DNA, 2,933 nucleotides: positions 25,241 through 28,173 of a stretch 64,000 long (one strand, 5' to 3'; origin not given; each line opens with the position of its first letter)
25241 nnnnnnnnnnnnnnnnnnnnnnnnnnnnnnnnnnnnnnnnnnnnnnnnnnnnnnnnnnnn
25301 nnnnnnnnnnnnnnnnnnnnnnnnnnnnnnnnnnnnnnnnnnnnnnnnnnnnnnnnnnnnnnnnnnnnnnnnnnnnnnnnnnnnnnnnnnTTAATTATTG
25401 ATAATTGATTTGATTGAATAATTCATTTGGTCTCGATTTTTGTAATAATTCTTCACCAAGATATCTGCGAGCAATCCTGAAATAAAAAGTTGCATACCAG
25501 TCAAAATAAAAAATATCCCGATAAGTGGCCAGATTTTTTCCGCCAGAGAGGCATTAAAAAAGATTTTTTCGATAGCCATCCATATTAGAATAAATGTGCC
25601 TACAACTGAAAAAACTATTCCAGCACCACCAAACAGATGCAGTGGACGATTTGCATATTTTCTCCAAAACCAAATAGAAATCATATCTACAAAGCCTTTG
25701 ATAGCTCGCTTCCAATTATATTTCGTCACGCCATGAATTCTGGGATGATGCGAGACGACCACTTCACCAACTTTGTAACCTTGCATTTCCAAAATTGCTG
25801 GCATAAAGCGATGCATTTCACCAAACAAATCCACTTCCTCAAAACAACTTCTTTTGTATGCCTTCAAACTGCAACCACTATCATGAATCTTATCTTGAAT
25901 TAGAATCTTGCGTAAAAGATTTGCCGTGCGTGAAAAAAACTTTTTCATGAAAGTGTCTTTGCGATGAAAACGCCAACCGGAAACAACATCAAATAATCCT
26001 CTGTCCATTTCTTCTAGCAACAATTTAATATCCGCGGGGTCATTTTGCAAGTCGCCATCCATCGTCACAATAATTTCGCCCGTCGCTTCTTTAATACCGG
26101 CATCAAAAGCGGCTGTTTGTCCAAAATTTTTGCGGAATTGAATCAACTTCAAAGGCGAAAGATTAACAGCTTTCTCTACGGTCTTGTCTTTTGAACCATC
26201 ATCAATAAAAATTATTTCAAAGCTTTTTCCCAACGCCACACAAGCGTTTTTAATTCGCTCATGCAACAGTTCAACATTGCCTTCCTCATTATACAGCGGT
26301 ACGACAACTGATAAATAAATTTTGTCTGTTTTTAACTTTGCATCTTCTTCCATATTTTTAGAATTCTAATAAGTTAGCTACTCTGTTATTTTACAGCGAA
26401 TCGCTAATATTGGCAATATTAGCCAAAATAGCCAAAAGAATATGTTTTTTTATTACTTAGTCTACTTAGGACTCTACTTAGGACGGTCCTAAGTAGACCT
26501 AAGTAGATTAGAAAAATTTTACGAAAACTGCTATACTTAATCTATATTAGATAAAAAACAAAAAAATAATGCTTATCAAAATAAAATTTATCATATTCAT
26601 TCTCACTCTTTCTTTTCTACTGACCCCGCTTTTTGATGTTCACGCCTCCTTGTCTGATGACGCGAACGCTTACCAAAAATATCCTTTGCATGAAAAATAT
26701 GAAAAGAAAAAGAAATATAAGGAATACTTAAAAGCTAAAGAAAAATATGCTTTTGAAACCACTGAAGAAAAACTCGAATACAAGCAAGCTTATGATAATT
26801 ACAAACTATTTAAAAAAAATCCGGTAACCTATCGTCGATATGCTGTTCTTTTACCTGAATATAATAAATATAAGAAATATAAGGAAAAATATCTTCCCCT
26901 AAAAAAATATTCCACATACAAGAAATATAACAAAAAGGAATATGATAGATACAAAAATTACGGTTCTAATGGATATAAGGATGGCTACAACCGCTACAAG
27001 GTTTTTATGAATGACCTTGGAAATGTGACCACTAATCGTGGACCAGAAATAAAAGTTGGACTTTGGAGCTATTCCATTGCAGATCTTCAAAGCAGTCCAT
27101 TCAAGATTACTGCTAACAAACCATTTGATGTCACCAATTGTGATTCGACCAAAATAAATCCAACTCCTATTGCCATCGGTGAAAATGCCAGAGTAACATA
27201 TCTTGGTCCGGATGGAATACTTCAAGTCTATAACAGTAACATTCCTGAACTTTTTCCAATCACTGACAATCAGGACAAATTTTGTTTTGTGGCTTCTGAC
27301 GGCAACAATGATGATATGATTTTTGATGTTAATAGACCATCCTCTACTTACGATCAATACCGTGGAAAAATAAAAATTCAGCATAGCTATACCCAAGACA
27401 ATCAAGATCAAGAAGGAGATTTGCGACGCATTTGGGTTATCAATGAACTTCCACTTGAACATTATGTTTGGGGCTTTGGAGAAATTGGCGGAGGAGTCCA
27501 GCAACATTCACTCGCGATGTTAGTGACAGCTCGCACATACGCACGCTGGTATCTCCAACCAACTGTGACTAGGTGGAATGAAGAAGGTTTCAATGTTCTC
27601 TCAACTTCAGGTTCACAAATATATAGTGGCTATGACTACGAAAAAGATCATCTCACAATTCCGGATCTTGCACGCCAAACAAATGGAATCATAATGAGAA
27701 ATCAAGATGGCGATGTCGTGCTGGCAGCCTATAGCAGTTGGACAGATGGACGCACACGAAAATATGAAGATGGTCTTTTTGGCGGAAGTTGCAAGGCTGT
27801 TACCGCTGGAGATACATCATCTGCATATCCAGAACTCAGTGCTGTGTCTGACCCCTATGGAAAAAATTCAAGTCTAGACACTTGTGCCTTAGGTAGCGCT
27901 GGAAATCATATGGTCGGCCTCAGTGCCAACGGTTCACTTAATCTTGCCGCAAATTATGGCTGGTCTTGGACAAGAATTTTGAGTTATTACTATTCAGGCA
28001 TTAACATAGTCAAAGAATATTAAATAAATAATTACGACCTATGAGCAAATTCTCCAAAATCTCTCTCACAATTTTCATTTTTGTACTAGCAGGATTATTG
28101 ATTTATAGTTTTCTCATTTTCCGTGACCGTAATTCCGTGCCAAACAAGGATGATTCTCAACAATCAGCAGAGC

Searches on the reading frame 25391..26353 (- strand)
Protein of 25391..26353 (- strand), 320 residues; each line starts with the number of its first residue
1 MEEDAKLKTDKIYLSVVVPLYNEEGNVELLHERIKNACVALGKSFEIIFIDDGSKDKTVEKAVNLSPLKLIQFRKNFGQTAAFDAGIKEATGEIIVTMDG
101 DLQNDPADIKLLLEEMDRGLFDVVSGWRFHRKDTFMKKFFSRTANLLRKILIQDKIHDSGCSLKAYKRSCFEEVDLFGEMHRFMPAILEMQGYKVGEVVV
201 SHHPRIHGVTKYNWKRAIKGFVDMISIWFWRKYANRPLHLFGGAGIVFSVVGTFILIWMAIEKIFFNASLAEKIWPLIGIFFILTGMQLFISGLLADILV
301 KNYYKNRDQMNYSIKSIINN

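Call 10: search_protein_families(library=pfam, proteins=[window:25391-26353:-], max_evalue=0.001)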
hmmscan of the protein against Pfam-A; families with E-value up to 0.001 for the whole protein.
window:25391-26353:- (320 aa): 2 families
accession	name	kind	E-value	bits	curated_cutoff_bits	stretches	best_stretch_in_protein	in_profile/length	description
PF00535.33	Glycos_transf_2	-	6e-32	111.3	23.3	1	15-174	1-167/168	Glycosyl transferase family 2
PF10111.15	Glyco_tranf_2_2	-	4.4e-09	36.7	27.3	1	15-102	1-92/276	Glycosyltransferase like family 2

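Call 87: search_protein_families(library=ncbifam, proteins=[window:25391-26353:-], max_evalue=0.001)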
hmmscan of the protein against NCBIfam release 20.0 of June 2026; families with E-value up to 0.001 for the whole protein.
window:25391-26353:- (320 aa): 18 families
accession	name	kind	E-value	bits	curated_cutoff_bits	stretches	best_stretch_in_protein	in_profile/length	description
NF007986.1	PRK10714.1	equivalog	6.6e-47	160.1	529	1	14-319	8-313/316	undecaprenyl-phosphate 4-deoxy-4-formamido-L-arabinose transferase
NF047588.1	GlcsyltransPgfSStrep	equivalog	1.7e-42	145.7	500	1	14-315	3-303/308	glycosyltransferase PgfS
TIGR04182.1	glyco_TIGR04182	equivalog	5.3e-22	78.5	325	1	15-305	3-288/293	S-layer glycoprotein N-glycosyltransferase AglJ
TIGR03937.1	PgaC_IcaA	equivalog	2.9e-14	52.8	422.3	1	10-117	43-151/407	poly-beta-1,6-N-acetyl-D-glucosamine synthase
NF058614.1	PPMAGASynPpgS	equivalog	7.3e-13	48.5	370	1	16-176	4-167/226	polyprenyl-phospho-N-acetylgalactosaminyl synthase PpgS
NF041875.1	EPS_EpsD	equivalog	2.9e-12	46.6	370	1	14-108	1-96/325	exopolysaccharide biosynthesis glycosyltransferase EpsD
TIGR04283.1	glyco_like_mftF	equivalog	1.9e-11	44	182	1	14-180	1-156/221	TIGR04283 family arsenosugar biosynthesis glycosyltransferase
NF041391.1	DPhHxTase_Halo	equivalog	1.5e-10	40.5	375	1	21-206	4-187/213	dolichyl-phosphate hexose transferase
TIGR03965.1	mycofact_glyco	equivalog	5.7e-10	38.6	280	1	14-119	76-182/467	mycofactocin biosynthesis glycosyltransferase MftF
NF007482.0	PRK10073.1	equivalog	2.5e-09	36.6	423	1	10-123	4-117/334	glycosyltransferase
NF010496.0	PRK13915.1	equivalog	1.2e-07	31.1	262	1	10-105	29-130/307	glucosyl-3-phosphoglycerate synthase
NF053739.1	GlytfEpsEBac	equivalog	5.5e-06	25.6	450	1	14-101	3-92/265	glycosyltransferase EpsE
TIGR04242.1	nodulat_NodC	equivalog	1.5e-05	24.2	550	1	14-117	50-157/395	chitooligosaccharide synthase NodC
NF050050.1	ProtGlycPglI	equivalog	2.3e-05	23.9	500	1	13-156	3-152/306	GalNAc(5)-diNAcBac-PP-undecaprenol beta-1,3-glucosyltransferase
NF047683.1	TeichurnBiosyTuaG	equivalog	2.8e-05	23.9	400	1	11-116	5-111/252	teichuronic acid biosynthesis protein TuaG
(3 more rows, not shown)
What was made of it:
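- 25391..26353 (-): Second ArnC/PgfS-like GT2, a further polyprenyl-P-sugar-synthase-like enzyme. ArnC model 160.1 bits and PgfS 145.7 bits, both below equivalog cutoffs (call 87).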

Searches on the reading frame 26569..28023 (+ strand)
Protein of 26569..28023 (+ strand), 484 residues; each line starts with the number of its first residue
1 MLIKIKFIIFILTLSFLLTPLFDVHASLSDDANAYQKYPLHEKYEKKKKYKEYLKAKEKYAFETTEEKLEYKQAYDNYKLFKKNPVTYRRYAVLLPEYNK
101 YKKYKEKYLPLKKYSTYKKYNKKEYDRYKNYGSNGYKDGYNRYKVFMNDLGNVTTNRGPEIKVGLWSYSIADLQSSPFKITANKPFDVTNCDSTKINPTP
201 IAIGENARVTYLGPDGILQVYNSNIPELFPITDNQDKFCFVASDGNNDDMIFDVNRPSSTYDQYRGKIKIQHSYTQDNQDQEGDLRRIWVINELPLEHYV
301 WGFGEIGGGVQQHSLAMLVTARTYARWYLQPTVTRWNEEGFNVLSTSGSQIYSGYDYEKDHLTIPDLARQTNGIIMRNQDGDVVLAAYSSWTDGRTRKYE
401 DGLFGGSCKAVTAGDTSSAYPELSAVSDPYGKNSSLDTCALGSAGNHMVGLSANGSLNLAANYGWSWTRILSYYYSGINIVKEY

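Call 10: search_protein_families(library=pfam, proteins=[window:26569-28023:+], max_evalue=0.001)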
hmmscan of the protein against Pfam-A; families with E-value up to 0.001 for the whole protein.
window:26569-28023:+ (484 aa): 1 family
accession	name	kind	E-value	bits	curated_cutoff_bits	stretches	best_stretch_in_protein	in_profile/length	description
PF08486.15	SpoIID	-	0.00015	22.7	23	1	287-376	4-95/97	Stage II sporulation protein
